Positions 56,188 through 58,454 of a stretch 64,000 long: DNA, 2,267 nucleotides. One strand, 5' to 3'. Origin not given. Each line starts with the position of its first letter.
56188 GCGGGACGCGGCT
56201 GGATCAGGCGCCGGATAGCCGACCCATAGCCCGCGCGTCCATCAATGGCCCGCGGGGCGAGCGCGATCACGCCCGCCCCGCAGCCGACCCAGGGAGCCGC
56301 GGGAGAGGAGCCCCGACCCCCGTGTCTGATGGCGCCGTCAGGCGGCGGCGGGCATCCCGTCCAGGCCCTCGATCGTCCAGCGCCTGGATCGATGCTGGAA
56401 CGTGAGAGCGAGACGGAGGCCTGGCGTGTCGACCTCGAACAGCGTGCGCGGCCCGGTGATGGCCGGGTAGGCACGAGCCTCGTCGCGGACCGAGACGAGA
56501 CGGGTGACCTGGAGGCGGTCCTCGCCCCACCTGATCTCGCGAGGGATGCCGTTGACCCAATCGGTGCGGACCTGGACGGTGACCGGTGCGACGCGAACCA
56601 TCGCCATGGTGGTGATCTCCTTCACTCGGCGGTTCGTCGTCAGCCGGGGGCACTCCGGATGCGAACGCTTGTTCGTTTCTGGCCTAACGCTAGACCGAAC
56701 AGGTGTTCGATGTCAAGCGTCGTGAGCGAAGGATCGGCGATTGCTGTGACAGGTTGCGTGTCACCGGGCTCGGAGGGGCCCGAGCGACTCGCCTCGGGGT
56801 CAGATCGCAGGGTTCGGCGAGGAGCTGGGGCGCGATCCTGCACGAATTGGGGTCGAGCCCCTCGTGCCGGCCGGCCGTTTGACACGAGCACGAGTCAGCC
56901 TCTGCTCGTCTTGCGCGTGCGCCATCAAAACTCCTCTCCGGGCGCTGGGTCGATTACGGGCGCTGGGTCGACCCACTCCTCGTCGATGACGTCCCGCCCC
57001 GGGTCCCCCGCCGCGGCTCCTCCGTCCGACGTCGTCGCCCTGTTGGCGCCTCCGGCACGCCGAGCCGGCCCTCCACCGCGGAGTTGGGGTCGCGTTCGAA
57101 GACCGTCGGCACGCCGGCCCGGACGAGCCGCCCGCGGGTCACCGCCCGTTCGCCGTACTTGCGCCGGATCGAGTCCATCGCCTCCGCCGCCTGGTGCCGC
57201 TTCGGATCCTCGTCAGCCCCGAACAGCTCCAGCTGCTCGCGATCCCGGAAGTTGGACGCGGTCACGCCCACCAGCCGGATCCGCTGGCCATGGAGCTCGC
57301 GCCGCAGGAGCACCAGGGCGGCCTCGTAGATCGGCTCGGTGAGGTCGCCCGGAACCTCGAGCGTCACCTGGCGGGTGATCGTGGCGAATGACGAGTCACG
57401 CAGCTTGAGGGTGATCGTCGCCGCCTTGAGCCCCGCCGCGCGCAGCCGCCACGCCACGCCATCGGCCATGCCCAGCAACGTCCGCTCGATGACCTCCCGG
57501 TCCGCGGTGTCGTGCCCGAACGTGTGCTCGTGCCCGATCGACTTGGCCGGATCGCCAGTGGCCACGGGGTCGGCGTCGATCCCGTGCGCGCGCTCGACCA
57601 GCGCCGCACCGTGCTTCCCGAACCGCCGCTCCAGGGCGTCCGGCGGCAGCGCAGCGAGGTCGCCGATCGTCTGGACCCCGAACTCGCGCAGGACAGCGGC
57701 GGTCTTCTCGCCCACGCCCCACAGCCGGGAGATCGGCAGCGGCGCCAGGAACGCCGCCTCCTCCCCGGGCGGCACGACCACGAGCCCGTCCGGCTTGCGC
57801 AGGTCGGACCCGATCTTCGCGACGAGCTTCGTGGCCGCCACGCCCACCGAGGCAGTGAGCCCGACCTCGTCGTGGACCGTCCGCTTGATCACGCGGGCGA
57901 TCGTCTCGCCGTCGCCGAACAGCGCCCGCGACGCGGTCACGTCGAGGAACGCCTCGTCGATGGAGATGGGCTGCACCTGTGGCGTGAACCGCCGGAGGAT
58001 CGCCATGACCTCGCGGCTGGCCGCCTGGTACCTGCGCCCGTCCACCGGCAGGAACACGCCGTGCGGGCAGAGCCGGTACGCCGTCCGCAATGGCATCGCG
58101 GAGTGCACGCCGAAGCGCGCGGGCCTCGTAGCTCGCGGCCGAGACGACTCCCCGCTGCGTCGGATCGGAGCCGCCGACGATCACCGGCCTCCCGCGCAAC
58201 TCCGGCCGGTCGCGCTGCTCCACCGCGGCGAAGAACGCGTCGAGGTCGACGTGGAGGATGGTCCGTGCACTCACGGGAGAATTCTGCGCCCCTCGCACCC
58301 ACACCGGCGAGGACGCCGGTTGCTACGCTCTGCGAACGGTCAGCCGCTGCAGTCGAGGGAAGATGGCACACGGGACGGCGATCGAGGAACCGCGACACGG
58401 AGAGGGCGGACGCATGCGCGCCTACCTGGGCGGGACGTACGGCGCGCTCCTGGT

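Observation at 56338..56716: Orphan 89-aa ORF with its own double-LexA-box promoter, just downstream of dinB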

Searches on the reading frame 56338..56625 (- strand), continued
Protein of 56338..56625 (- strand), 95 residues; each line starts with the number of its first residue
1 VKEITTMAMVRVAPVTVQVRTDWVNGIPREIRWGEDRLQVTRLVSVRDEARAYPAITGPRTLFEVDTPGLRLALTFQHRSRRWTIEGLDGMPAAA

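Call 47: search_protein_families(library=pfam, proteins=[P0159, P0162, P0089, P0125, P0128, P0132, P0138, P0144, P0148, P0150], max_evalue=0.1)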
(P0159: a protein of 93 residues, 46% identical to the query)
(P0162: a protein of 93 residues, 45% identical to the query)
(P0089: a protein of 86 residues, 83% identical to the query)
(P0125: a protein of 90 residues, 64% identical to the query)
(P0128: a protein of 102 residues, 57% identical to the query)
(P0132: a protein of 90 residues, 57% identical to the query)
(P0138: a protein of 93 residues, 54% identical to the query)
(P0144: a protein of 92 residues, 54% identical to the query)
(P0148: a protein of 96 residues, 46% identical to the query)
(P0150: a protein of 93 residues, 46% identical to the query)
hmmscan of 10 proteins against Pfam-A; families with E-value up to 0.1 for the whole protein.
P0159 (93 aa): 0 families

P0162 (93 aa): 0 families

P0089 (86 aa): 0 families

P0125 (90 aa): 0 families

P0128 (102 aa): 1 family
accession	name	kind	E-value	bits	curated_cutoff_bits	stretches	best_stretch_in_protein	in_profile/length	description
PF20114.4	DUF6504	-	0.052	14.2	24.2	1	20-73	25-85/103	Domain of unknown function (DUF6504)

P0132 (90 aa): 1 family
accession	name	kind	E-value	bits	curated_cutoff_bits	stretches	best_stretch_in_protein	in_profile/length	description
PF20114.4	DUF6504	-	0.00017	22.3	24.2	1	18-80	24-100/103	Domain of unknown function (DUF6504)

P0138 (93 aa): 0 families

P0144 (92 aa): 0 families

P0148 (96 aa): 0 families

P0150 (93 aa): 0 families

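Call 53: search_solved_structures(query=A2, max_evalue=10, show_alignments=2)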
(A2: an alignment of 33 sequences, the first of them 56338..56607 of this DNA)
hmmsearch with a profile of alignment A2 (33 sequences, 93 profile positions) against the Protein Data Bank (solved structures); distinct sequences matched with E-value up to 10: 1.
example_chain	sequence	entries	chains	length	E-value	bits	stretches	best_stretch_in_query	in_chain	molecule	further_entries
9qzd_A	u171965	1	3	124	0.18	14.8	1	24-50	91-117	dNTH0-H1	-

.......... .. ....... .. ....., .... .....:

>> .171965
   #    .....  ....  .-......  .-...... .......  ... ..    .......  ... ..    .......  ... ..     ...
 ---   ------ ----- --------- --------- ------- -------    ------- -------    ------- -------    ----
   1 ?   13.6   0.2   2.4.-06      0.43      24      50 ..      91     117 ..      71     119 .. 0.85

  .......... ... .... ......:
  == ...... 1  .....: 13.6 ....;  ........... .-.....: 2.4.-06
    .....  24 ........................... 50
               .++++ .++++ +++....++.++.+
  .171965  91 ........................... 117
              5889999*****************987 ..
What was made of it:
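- Tried and rejected: A sequence search with the family profile found only one chance match (call 53).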

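Call 56: fold_search(model_id=the predicted structure, library=viral)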
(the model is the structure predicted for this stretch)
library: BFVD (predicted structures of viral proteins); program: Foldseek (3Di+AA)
matches with E <= 10: 818; with E <= 0.001: 0
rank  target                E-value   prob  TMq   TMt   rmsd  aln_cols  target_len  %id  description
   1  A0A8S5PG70            5.3e-02  1.00  0.58  0.52   3.3        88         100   15  Uncharacterized protein [Siphoviridae sp. cthL03]
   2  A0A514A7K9            1.1e-01  0.47  0.31  0.17  11.7        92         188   14  (no name in the UniProt tables at hand)
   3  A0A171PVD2            1.1e-01  0.25  0.27  0.23  13.5       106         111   19  MoaF-like domain-containing protein [Heliothis virescens ascovirus 3f]
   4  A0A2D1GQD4            1.3e-01  0.47  0.32  0.31  11.8        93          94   11  (no name in the UniProt tables at hand)
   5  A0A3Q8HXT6            1.3e-01  0.25  0.28  0.19  12.9       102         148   10  (no name in the UniProt tables at hand)
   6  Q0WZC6                1.5e-01  0.92  0.42  0.48   7.7        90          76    6  Non-structural protein NS-S [Akabane virus]
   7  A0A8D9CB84            2.2e-01  0.47  0.30  0.31   9.8        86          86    7  Uncharacterized protein [uncultured marine phage]
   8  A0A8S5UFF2            2.6e-01  0.41  0.33  0.15  11.3        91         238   12  Uncharacterized protein [Myoviridae sp. ctcyQ27]
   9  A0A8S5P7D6            2.8e-01  0.89  0.32  0.25   4.8        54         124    9  Lipoprotein [Siphoviridae sp. ctmYS12]
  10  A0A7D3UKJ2            2.8e-01  0.60  0.29  0.23   5.6        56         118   12  (no name in the UniProt tables at hand)
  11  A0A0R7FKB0            2.9e-01  0.51  0.33  0.28  10.4        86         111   10  Non-structural protein NS-S [Witwatersrand virus]
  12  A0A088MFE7            3.4e-01  0.51  0.36  0.35   9.4        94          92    6  Non-structural protein NS-S [Mojui dos Campos virus]
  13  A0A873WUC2            3.4e-01  0.41  0.39  0.20  11.8       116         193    8  (no name in the UniProt tables at hand)
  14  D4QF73                3.4e-01  0.16  0.27  0.15  10.4       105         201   11  Minor virion protein [Aeropyrum pernix bacilliform virus 1 (isolate -/Japan/Tanaka/2005)]
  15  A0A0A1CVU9            3.6e-01  0.51  0.38  0.39   8.9        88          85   11  Uncharacterized protein [Vaccinia virus]
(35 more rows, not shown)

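Call 59: search_dna_similar(query=P0132, collection=plasmids, mode=protein, max_evalue=10, max_rows=40)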
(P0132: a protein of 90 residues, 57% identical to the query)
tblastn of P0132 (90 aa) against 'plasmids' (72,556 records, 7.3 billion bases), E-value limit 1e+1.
Records with a match: 2; places in all: 2; records where one place covers at least 80% of the query: 0.
Best place of each record, by identity: <60% 2.
By first word of the organism name: Rhizobium 1; Ralstonia 1.
By predicted mobility (MOB-suite, as given by PLSDB): conjugative 1; mobilizable 1.
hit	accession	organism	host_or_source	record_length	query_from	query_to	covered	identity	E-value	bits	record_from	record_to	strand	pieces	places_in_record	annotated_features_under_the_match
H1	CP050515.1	Rhizobium leguminosarum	Trifolium repens,cell culture,root ...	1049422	17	62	51%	42.0%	7e+0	32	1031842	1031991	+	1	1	hypothetical protein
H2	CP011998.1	Ralstonia solanacearum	ginger,cell culture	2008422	53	85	37%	39.4%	5e-1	35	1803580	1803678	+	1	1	potassium-transporting ATPase subunit B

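Call 103: search_protein_families(library=pfam, proteins=[L001:4536-5891:+, L004:3039-4439:+], max_evalue=10)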
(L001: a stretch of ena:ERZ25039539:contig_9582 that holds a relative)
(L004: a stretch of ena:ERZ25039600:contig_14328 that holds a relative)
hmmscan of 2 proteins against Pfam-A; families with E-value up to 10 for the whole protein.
L001:4536-5891:+ (452 aa): 6 families
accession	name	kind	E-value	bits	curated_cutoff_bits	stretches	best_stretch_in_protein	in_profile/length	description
PF00817.25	IMS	-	1.4e-52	178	23.2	1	25-173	1-148/148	impB/mucB/samB family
PF11799.13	IMS_C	-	6.9e-30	104.1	20.7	1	260-364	2-107/109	impB/mucB/samB family C-terminal domain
PF11798.14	IMS_HHH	-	7.5e-08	32.6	24.4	1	186-216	2-32/32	IMS family HHH motif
PF21999.2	IMS_HHH_1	-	4.5e-05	24.3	27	1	200-249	3-53/53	DNA polymerase-iota, thumb domain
PF10391.15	DNA_pol_lambd_f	-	0.011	16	29.8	1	200-231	6-37/51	Fingers domain of DNA polymerase lambda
PF14520.12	HHH_5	-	0.044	14.7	27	1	202-232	9-39/57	Helix-hairpin-helix domain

L004:3039-4439:+ (467 aa): 10 families
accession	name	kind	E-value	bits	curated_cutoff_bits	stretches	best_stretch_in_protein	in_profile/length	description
PF00817.25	IMS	-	8.1e-54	182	23.2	1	42-189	2-148/148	impB/mucB/samB family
PF11799.13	IMS_C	-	4.9e-31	107.8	20.7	1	276-380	2-107/109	impB/mucB/samB family C-terminal domain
PF11798.14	IMS_HHH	-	8.9e-09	35.5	24.4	1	201-232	1-32/32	IMS family HHH motif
PF21999.2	IMS_HHH_1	-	5.2e-05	24.1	27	1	216-265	3-53/53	DNA polymerase-iota, thumb domain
PF10391.15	DNA_pol_lambd_f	-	0.022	15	29.8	1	215-240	5-30/51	Fingers domain of DNA polymerase lambda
PF14520.12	HHH_5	-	0.065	14.2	27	1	218-245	9-36/57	Helix-hairpin-helix domain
PF17191.10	RecG_wedge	-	0.12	12.4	23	1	216-248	5-37/162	RecG wedge domain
PF21704.3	POLH-Rev1_HhH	-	0.23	12.2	27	1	211-256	1-47/56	DNApol eta/Rev1, HhH motif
PF11731.14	Cdd1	-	0.25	12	25.5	1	215-253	10-48/86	Pathogenicity locus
PF24158.1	DUF7409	-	0.29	11.9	27.8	0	219-233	4-18/47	Domain of unknown function (DUF7409)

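Call 108: find_encoding_contigs(protein=P0210, flank=5000, max_places=2)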
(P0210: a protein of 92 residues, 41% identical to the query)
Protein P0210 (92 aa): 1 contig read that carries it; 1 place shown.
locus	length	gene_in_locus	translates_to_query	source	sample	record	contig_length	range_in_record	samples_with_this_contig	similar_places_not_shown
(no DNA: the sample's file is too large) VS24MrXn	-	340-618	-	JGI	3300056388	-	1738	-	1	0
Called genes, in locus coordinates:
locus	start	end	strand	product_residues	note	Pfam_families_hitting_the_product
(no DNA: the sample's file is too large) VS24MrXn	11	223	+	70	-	-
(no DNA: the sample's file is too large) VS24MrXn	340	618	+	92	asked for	-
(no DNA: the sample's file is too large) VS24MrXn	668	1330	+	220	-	PF04961:FTCD_C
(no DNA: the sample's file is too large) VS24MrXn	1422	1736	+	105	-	?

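Call 109: find_encoding_contigs(protein=P0198, flank=5000, max_places=2)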
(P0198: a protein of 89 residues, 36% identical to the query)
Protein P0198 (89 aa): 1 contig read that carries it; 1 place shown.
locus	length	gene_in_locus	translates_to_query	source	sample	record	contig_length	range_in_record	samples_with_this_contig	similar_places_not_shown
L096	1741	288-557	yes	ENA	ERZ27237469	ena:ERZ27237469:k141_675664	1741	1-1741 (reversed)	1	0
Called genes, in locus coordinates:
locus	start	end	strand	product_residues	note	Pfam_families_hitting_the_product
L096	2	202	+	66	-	?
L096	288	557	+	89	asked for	-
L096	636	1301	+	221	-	PF04961:FTCD_C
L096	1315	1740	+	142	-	?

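Call 110: find_encoding_contigs(protein=P0163, flank=5000, max_places=2)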
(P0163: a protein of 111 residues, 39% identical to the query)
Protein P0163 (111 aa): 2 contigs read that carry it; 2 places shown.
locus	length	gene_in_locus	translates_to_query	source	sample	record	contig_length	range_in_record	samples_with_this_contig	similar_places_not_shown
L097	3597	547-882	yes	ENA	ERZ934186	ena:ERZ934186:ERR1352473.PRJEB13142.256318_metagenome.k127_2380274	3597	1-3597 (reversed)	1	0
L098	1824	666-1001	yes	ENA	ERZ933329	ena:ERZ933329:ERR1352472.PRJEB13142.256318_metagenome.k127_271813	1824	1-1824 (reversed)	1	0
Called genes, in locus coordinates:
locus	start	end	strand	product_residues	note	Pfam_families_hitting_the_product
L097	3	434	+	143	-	?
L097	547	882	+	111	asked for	-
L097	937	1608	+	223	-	PF04961:FTCD_C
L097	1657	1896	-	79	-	-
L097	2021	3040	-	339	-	PF13379:NMT1_2, PF09084:NMT1, PF12974:Phosphonate-bd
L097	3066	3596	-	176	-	?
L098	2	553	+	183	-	?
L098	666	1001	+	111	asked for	-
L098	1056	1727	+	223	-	PF04961:FTCD_C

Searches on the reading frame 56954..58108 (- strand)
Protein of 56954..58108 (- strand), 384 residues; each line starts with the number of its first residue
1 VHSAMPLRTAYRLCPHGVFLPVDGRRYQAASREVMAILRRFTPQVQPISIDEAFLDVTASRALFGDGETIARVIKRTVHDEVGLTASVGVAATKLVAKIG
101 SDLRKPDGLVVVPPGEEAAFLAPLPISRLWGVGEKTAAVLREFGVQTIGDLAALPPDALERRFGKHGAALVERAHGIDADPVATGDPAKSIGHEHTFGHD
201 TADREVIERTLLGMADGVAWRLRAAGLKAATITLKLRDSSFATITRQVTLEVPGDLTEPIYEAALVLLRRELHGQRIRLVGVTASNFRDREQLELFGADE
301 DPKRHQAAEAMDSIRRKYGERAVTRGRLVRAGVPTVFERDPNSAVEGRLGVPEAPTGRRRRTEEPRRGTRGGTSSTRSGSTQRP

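Call 7: search_protein_families(library=pfam, proteins=[window:56954-58108:-], max_evalue=1)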
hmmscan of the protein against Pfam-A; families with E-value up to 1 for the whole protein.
window:56954-58108:- (384 aa): 10 families
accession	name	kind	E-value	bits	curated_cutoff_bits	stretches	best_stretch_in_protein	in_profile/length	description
PF11799.13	IMS_C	-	1.4e-30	106.3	20.7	1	189-293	2-107/109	impB/mucB/samB family C-terminal domain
PF00817.25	IMS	-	5.1e-30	104.8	23.2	1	2-102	47-148/148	impB/mucB/samB family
PF11798.14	IMS_HHH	-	1e-08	35.4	24.4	1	114-145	1-32/32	IMS family HHH motif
PF21999.2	IMS_HHH_1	-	2.3e-06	28.4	27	1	129-178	3-53/53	DNA polymerase-iota, thumb domain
PF10391.15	DNA_pol_lambd_f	-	0.013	15.8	29.8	1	128-154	5-31/51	Fingers domain of DNA polymerase lambda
PF17191.10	RecG_wedge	-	0.05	13.6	23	1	129-162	5-39/162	RecG wedge domain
PF14229.12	DUF4332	-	0.054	14.1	23.2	1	128-165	57-94/122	Domain of unknown function (DUF4332)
PF14520.12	HHH_5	-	0.065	14.2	27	1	131-161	9-39/57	Helix-hairpin-helix domain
PF21704.3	POLH-Rev1_HhH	-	0.091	13.4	27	1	124-170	1-49/56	DNApol eta/Rev1, HhH motif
PF11731.14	Cdd1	-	0.32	11.7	25.5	1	128-165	10-47/86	Pathogenicity locus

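Call 8: search_protein_families(library=ncbifam, proteins=[window:56954-58108:-], max_evalue=1)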
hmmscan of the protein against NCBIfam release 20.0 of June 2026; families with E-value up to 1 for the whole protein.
window:56954-58108:- (384 aa): 13 families
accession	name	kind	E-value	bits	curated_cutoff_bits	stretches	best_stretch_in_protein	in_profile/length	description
NF002751.0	PRK02794.1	equivalog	1.2e-87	294.6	371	1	2-330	88-419/425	DNA polymerase IV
NF003015.0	PRK03858.1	subfamily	1.2e-85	288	367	1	2-331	54-388/399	DNA polymerase IV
NF002882.0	PRK03348.1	equivalog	1.6e-83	281.1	389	1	2-313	56-370/461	DNA polymerase IV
NF002848.0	PRK03103.1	subfamily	2.9e-81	273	381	1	2-327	57-390/410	DNA polymerase IV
NF002677.0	PRK02406.1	equivalog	1.7e-79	267.5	256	1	1-291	57-347/357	DNA polymerase IV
NF010731.0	PRK14133.1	equivalog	2.7e-71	240.6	362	1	1-291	53-340/352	DNA polymerase IV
NF002492.0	PRK01810.1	equivalog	9.5e-71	238.7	399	1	2-328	63-394/412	DNA polymerase IV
NF002883.0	PRK03352.1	equivalog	1.3e-56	192.3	330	1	2-285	60-340/347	DNA polymerase IV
NF002292.0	PRK01216.1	equivalog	4e-34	118.2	339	1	3-296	57-348/351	DNA polymerase IV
NF002955.0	PRK03609.1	subfamily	4e-21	75.4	431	1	27-319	77-385/422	translesion error-prone DNA polymerase V subunit UmuC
TIGR03491.1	TIGR03491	subfamily_domain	0.00014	21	97.45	1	125-167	213-254/462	TM0106 family RecB-like putative nuclease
NF045508.1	PhasinPhaH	equivalog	0.0085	16.3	250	1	126-160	173-207/234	phasin PhaH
NF008165.0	PRK10917.1-3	equivalog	0.23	9.8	711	1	125-160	9-44/692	ATP-dependent DNA helicase RecG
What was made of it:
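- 56954..58304 (-): dinB (Y-family DNA polymerase IV), the presumed partner. It is read in two frames in this window because of a 1-nt insertion near 58115. Pfam IMS, IMS_HHH and IMS_C, and NCBIfam Pol IV (calls 7, 8).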

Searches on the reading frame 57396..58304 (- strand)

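Call 7: search_protein_families(library=pfam, proteins=[window:57396-58304:-], max_evalue=1)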
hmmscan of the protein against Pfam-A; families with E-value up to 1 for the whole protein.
window:57396-58304:- (302 aa): 2 families
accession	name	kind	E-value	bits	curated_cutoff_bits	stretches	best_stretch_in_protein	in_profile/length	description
PF00817.25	IMS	-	4.7e-12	46.5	23.2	1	19-63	1-43/148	impB/mucB/samB family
PF20506.3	DUF6732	-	0.28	11.5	27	1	271-287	21-37/72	Family of unknown function (DUF6732)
